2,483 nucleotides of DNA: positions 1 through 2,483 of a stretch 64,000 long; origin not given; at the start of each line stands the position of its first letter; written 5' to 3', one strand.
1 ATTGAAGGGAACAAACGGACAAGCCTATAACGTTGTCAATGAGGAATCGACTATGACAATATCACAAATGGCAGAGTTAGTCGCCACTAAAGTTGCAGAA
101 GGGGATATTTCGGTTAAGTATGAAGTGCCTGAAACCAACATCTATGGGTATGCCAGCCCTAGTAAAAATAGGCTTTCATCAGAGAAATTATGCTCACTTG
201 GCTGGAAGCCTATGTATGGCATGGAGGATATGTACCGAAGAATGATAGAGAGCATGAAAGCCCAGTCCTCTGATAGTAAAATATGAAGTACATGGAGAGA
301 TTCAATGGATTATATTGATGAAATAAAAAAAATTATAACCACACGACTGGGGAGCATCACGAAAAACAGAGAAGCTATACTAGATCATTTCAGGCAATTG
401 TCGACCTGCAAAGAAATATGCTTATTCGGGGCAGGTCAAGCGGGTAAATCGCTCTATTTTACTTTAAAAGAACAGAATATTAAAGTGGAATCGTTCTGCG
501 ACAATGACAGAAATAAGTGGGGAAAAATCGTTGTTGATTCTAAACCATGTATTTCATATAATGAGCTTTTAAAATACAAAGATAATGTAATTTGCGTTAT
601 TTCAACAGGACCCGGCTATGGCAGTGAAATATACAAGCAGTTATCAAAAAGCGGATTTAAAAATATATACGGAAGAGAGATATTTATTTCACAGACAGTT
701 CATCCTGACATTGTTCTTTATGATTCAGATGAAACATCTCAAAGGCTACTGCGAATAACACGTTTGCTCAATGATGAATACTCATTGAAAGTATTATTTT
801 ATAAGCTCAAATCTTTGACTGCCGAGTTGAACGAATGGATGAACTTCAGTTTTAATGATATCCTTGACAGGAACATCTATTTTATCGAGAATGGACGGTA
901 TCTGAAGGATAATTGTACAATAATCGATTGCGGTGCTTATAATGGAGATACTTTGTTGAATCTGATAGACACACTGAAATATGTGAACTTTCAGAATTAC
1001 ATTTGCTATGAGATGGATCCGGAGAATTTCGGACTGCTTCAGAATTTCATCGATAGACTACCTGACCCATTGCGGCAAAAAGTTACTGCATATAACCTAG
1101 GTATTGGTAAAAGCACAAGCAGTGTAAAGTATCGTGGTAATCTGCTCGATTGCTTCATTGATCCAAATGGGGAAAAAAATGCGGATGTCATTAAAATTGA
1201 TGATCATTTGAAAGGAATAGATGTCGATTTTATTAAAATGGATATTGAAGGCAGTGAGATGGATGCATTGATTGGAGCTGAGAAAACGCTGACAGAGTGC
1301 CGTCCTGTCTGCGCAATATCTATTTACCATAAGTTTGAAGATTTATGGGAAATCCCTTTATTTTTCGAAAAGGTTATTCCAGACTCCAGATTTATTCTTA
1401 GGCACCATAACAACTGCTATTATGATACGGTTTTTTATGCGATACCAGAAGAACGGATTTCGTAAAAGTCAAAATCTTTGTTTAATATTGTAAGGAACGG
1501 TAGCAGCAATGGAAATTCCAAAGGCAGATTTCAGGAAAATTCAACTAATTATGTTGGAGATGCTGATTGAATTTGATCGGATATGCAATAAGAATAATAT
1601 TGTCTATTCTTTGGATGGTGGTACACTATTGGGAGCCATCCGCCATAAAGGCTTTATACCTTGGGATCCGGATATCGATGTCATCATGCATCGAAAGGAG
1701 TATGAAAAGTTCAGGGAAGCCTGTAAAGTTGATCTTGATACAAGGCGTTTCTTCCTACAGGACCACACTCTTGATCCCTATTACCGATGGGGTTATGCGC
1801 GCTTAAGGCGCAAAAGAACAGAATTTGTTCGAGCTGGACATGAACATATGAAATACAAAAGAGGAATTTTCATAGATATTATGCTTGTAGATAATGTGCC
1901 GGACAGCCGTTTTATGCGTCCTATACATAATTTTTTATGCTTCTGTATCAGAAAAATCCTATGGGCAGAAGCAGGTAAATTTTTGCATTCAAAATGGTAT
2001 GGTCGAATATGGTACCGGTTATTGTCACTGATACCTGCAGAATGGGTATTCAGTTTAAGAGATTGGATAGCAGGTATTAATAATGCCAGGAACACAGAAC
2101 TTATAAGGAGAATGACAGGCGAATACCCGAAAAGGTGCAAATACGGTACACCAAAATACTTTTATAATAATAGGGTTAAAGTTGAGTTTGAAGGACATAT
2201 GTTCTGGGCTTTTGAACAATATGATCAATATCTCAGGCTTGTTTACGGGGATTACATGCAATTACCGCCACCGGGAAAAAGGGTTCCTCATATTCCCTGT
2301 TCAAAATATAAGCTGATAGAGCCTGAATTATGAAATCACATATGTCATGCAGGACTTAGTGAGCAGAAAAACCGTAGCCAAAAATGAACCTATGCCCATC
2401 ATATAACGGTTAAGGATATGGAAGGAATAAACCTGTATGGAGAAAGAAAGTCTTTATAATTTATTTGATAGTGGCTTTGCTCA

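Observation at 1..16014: Exporter-less polyol-phosphate/phosphodiester glycan-decoration island next to the late flagellar operon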

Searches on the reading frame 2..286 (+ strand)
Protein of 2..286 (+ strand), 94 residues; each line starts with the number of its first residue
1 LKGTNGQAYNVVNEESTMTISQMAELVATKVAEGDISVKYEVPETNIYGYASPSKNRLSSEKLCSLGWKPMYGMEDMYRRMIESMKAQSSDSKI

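Call 3: search_protein_families(library=pfam, proteins=[window:2-286:+], max_evalue=0.001)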
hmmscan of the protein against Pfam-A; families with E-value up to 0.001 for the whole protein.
window:2-286:+ (94 aa): 0 families

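Call 6: search_protein_families(library=ncbifam, proteins=[window:2-286:+], max_evalue=0.01)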
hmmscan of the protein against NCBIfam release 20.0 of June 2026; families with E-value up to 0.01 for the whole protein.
window:2-286:+ (94 aa): 0 families

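Call 7: search_protein_families(library=pfam, proteins=[window:2-286:+], max_evalue=10)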
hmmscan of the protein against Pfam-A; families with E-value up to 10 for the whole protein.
window:2-286:+ (94 aa): 1 family
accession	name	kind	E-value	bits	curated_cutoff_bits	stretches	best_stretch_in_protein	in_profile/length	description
PF04221.18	RelB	-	0.065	13.6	22.4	1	6-46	14-54/82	RelB antitoxin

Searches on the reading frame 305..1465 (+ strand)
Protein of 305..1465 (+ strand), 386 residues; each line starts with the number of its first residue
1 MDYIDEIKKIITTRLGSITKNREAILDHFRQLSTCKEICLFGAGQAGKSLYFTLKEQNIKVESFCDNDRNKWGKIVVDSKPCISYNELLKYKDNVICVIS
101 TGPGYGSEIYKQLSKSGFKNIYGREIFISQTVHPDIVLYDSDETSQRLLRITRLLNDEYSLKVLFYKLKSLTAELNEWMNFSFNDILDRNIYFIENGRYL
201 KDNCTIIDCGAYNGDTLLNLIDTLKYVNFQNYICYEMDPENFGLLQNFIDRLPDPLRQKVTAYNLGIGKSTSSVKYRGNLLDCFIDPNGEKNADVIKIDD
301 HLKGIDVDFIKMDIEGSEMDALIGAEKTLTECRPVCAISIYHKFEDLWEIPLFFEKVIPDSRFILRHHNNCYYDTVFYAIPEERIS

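Call 3: search_protein_families(library=pfam, proteins=[window:305-1465:+], max_evalue=0.001)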
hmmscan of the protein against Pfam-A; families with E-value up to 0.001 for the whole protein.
window:305-1465:+ (386 aa): 1 family
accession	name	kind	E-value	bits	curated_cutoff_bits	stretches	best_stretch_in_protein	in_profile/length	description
PF05050.19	Methyltransf_21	-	3e-13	50.7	22.7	1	208-343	1-151/173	Methyltransferase FkbM domain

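Call 6: search_protein_families(library=ncbifam, proteins=[window:305-1465:+], max_evalue=0.01)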
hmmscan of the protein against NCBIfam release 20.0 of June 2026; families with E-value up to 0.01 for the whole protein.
window:305-1465:+ (386 aa): 6 families
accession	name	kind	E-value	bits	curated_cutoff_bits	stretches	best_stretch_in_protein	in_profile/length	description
TIGR01444.1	fkbM_fam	subfamily_domain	4.3e-12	46.7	37.7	1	205-340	1-142/143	FkbM family methyltransferase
NF003996.0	PRK05472.2-5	equivalog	0.00064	19.6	138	1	26-157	68-201/209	redox-sensing transcriptional repressor Rex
TIGR03570.1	NeuD_NnaD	subfamily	0.00073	19.2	160.8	1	38-130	2-98/202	NeuD/PglB/VioB family sugar acetyltransferase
NF003993.0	PRK05472.2-2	equivalog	0.0018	17.9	217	1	34-121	82-173/212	redox-sensing transcriptional repressor Rex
NF003995.0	PRK05472.2-4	subfamily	0.0024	17.5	126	1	32-122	80-174/213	redox-sensing transcriptional repressor Rex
NF003994.0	PRK05472.2-3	equivalog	0.0046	16.3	130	1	14-122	65-177/217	redox-sensing transcriptional repressor Rex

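Call 7: search_protein_families(library=pfam, proteins=[window:305-1465:+], max_evalue=10)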
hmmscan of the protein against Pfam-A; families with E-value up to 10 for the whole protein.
window:305-1465:+ (386 aa): 4 families
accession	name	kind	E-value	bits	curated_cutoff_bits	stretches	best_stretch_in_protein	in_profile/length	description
PF05050.19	Methyltransf_21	-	3e-13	50.7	22.7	1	208-343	1-151/173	Methyltransferase FkbM domain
PF13489.12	Methyltransf_23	-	0.096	12.9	27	1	85-129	13-55/164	Methyltransferase domain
PF18215.6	Rtt106_N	-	0.18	11.8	26.3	1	247-261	1-15/45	Histone chaperone Rtt106 N-terminal domain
PF11802.13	CENP-K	-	0.26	11.3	27.2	1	147-182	32-69/263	Centromere-associated protein K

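Call 13: find_encoding_contigs(protein=window:305-1465:+, flank=10000, max_places=6)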
Protein window:305-1465:+ (386 aa): 5 contigs read that carry it; 2 places shown.
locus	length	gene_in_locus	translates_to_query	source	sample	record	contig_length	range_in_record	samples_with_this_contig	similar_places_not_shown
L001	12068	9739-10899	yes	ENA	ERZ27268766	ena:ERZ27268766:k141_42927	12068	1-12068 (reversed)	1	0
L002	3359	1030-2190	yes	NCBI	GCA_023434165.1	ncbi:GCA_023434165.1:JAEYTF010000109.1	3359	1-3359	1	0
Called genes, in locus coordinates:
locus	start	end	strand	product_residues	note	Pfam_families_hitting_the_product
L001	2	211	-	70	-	?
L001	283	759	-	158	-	PF01451:LMWPc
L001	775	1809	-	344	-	PF01300:Sua5_yciO_yrdC, PF03481:Sua5_C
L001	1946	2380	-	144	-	-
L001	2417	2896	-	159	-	PF05130:FlgN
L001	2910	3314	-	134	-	PF02561:FliS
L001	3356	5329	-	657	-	PF02465:FliD_N, PF07195:FliD_C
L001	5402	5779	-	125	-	PF03646:FlaG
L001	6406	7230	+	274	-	PF00669:Flagellin_N, PF00700:Flagellin_C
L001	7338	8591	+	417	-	PF00535:Glycos_transf_2, PF10111:Glyco_tranf_2_2 (weak), PF13424:TPR_12 (faint), PF21033:RMD1-3 (faint), PF07719:TPR_2 (faint), PF13181:TPR_8 (faint), PF13428:TPR_14 (faint), PF00515:TPR_1 (weak), +1 more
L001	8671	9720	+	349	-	PF01073:3Beta_HSD, PF01370:Epimerase, PF13460:NAD_binding_10 (faint), PF16363:GDP_Man_Dehyd, PF07993:NAD_binding_4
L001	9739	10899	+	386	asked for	PF22674:C2185-like_N (weak), PF05050:Methyltransf_21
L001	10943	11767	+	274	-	PF04991:LicD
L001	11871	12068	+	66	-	?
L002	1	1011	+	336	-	?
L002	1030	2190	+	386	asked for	PF22674:C2185-like_N (weak), PF05050:Methyltransf_21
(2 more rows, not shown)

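Call 43: search_protein_families(library=ncbifam, proteins=[L001:7338-8591:+, L001:8671-9720:+, L001:6406-7230:+], max_evalue=0.00001)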
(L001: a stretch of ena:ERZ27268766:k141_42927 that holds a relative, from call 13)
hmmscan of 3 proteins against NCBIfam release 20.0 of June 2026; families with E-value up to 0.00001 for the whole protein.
L001:7338-8591:+ (417 aa): 8 families
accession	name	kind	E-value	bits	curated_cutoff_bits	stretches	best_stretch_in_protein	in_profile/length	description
TIGR04195.1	S_glycosyl_SunS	equivalog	6.9e-33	114.1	350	1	3-274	59-325/421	SunS family peptide S-glycosyltransferase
TIGR04283.1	glyco_like_mftF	equivalog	1.6e-12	47.5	182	1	7-100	5-99/221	TIGR04283 family arsenosugar biosynthesis glycosyltransferase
NF007482.0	PRK10073.1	equivalog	2.2e-10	40.1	423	1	2-89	7-101/334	glycosyltransferase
NF010496.0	PRK13915.1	equivalog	1.3e-06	27.7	262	1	2-83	32-126/307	glucosyl-3-phosphoglycerate synthase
NF047683.1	TeichurnBiosyTuaG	equivalog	1.6e-06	27.9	400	1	11-89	16-102/252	teichuronic acid biosynthesis protein TuaG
TIGR04182.1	glyco_TIGR04182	equivalog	3.3e-06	26.7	325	1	9-93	8-93/293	S-layer glycoprotein N-glycosyltransferase AglJ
NF038302.1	EPS_HpsE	equivalog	3.7e-06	26.1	300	1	22-88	28-101/307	hormogonium polysaccharide biosynthesis glycosyltransferase HpsE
NF050050.1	ProtGlycPglI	equivalog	4.3e-06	26.3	500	1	28-107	32-121/306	GalNAc(5)-diNAcBac-PP-undecaprenol beta-1,3-glucosyltransferase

L001:8671-9720:+ (349 aa): 14 families
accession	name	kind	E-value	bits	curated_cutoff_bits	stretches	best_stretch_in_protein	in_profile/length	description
TIGR01181.1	dTDP_gluc_dehyt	equivalog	1.2e-25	90.3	365.1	1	27-339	2-310/321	dTDP-glucose 4,6-dehydratase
TIGR04180.1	EDH_00030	hypoth_equivalog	1.6e-15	57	475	1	27-294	1-263/297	NAD-dependent 4,6-dehydratase LegB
NF008872.0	PRK11908.1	equivalog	8.3e-15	54.7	294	1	25-347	2-342/349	bifunctional UDP-4-keto-pentose/UDP-xylose synthase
TIGR01746.1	Thioester-redct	subfamily_domain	1.1e-14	54.4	213.35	1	92-288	89-281/371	thioester reductase domain-containing protein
TIGR03466.1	HpnA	hypoth_equivalog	5.4e-11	42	367.65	1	26-207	2-174/327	hopanoid-associated sugar epimerase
TIGR02622.1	CDP_4_6_dhtase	equivalog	5.3e-09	35.7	278.45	1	24-342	4-332/352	CDP-glucose 4,6-dehydratase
NF007582.0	PRK10217.1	equivalog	1.9e-08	33.8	698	1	25-272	2-259/355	dTDP-glucose 4,6-dehydratase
TIGR01179.1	galE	equivalog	2.6e-08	33.1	262.3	1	27-187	2-159/332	UDP-glucose 4-epimerase GalE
NF007490.0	PRK10084.1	subfamily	2.7e-08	33.2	649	1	27-338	3-332/361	dTDP-glucose 4,6-dehydratase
NF047837.1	UDPAcbARedWbcJ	equivalog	3e-07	29.7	500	1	172-282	102-211/372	UDP-2-acetamido-2,6-beta-L-arabino-hexul-4-ose reductase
NF047922.1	GDPFucSynFcl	equivalog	1.7e-06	27.7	500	1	122-334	85-295/308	GDP-L-fucose synthase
NF042423.1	oxyalk_red_Shew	equivalog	4.5e-06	25.9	580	1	25-184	9-156/331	2-alkyl-3-oxoalkanoate reductase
NF041592.1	carboxyl_red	equivalog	6.7e-06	24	1300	0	14-66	754-804/1160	carboxylic acid reductase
TIGR02197.1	heptose_epim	equivalog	7.5e-06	25.3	274.6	0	27-188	1-153/316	ADP-glyceromanno-heptose 6-epimerase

L001:6406-7230:+ (274 aa): 30 families (the best 25 are shown)
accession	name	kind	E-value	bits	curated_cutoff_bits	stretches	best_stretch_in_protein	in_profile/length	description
NF009446.0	PRK12804.1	subfamily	6.5e-110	367.3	352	1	1-273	1-300/301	flagellin Hag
NF009448.0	PRK12806.1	equivalog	1.7e-89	300.8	531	2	3-174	5-174/475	flagellin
NF009444.0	PRK12802.1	equivalog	5.2e-83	278.8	332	1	2-274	4-282/282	flagellin domain-containing protein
NF006466.0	PRK08869.1-1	subfamily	1.3e-82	278.4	426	2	2-164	4-164/377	flagellin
NF006467.0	PRK08869.1-2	subfamily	1.5e-81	274.6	443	2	3-160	5-160/400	flagellin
NF006468.0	PRK08869.1-3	subfamily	1.3e-77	261.4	436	2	2-164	4-164/378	polar flagellin E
NF005294.0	PRK06819.1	subfamily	3.6e-77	260.4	387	2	3-186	5-185/376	FliC/FljB family flagellin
NF006469.0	PRK08869.1-4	equivalog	7e-76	256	627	2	2-167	4-167/377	flagellin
NF005953.0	PRK08026.1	subfamily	6.1e-71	240.6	619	2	3-188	5-187/548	FliC/FljB family flagellin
NF009449.0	PRK12807.1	subfamily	7.7e-70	235.7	347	1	1-274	1-287/287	flagellin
NF009450.0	PRK12808.1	equivalog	6.1e-68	230.5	476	2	1-155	1-155/476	flagellin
NF009445.0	PRK12803.1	equivalog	2.2e-63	214.5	450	2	1-142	1-142/335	flagellin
NF006470.0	PRK08869.1-5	equivalog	2e-61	208.3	423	2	3-163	4-162/388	flagellin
NF038071.1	lat_flg_LafA_2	exception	9.8e-61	205.6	365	1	3-273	5-283/284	lateral flagellin LafA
NF010115.0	PRK13588.1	subfamily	4.4e-53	181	503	2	2-170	4-170/514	flagellin B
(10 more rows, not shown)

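Call 44: search_solved_structures(query=L001:8671-9720:+, max_evalue=0.00001)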
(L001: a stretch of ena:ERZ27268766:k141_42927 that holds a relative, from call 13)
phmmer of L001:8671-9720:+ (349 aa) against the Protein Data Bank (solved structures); distinct sequences matched with E-value up to 0.00001: 55.
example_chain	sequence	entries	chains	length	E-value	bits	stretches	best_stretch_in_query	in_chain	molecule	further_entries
8v4g_A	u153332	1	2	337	1.6e-45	158.8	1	16-341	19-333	Putative nucleotide sugar dehydratase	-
8v4h_A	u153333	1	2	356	1.9e-45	158.5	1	16-341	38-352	Putative nucleotide sugar dehydratase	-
2b69_A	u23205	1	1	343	7.9e-30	107.2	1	23-338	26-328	UDP-glucuronate decarboxylase 1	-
4gll_A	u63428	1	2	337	9e-30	107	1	23-338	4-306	UDP-glucuronic acid decarboxylase 1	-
4m55_A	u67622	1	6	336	5.1e-29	104.6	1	23-338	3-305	UDP-glucuronic acid decarboxylase 1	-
4lk3_A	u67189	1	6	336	7e-29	104.1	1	23-338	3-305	UDP-glucuronic acid decarboxylase 1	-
8vr2_A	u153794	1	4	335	2.3e-21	79.4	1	24-284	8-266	NAD-dependent epimerase/dehydratase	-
6bi4_A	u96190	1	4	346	1.5e-18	70.1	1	24-334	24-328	dTDP-glucose 4,6-dehydratase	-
6vlo_A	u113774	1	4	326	2.2e-17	66.3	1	25-337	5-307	Putative dTDP-D-glucose 4,6-dehydratase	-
8shh_A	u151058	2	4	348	4.9e-15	58.6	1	54-330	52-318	dTDP-glucose 4,6-dehydratase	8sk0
2hun_A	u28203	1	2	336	3.9e-14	55.6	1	26-337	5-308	336aa long hypothetical dTDP-glucose 4,6-dehydratase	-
1kep_A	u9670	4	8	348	5.2e-14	55.2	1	25-292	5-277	dTDP-D-glucose 4,6-dehydratase | DTDP-GLUCOSE 4,6-DEHYDRATASE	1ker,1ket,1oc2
8rdg_A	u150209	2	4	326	6.3e-14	54.9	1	27-341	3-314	SDR family NAD(P)-dependent oxidoreductase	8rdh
6x3b_A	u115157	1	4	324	1.1e-13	54.1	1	87-338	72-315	GDP-6-deoxy-D-mannose reductase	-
8rdi_A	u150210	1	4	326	2.2e-13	53.2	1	27-341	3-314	SDR family NAD(P)-dependent oxidoreductase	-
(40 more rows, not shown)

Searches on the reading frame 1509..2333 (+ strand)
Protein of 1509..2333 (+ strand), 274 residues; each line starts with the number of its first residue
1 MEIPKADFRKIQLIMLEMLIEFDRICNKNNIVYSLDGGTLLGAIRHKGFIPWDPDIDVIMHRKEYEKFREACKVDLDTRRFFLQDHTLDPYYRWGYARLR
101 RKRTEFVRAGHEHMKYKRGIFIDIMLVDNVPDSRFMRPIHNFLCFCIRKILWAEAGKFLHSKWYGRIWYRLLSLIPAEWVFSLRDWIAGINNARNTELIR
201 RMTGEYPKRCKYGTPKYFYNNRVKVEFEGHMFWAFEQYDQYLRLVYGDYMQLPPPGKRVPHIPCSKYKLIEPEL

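Call 3: search_protein_families(library=pfam, proteins=[window:1509-2333:+], max_evalue=0.001)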
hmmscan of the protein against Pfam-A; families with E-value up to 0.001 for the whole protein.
window:1509-2333:+ (274 aa): 1 family
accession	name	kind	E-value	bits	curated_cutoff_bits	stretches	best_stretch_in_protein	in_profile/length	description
PF04991.19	LicD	-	2.1e-37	129.9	22.6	1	26-247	1-227/227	LicD family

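Call 6: search_protein_families(library=ncbifam, proteins=[window:1509-2333:+], max_evalue=0.01)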
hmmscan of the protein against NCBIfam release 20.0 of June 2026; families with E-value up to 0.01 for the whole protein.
window:1509-2333:+ (274 aa): 1 family
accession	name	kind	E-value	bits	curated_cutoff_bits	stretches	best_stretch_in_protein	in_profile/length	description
NF045866.1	GGPL_Ptran_Mf1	equivalog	2.8e-22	80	225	1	15-70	5-60/240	diacylglycerol cholinephosphotransferase Mf1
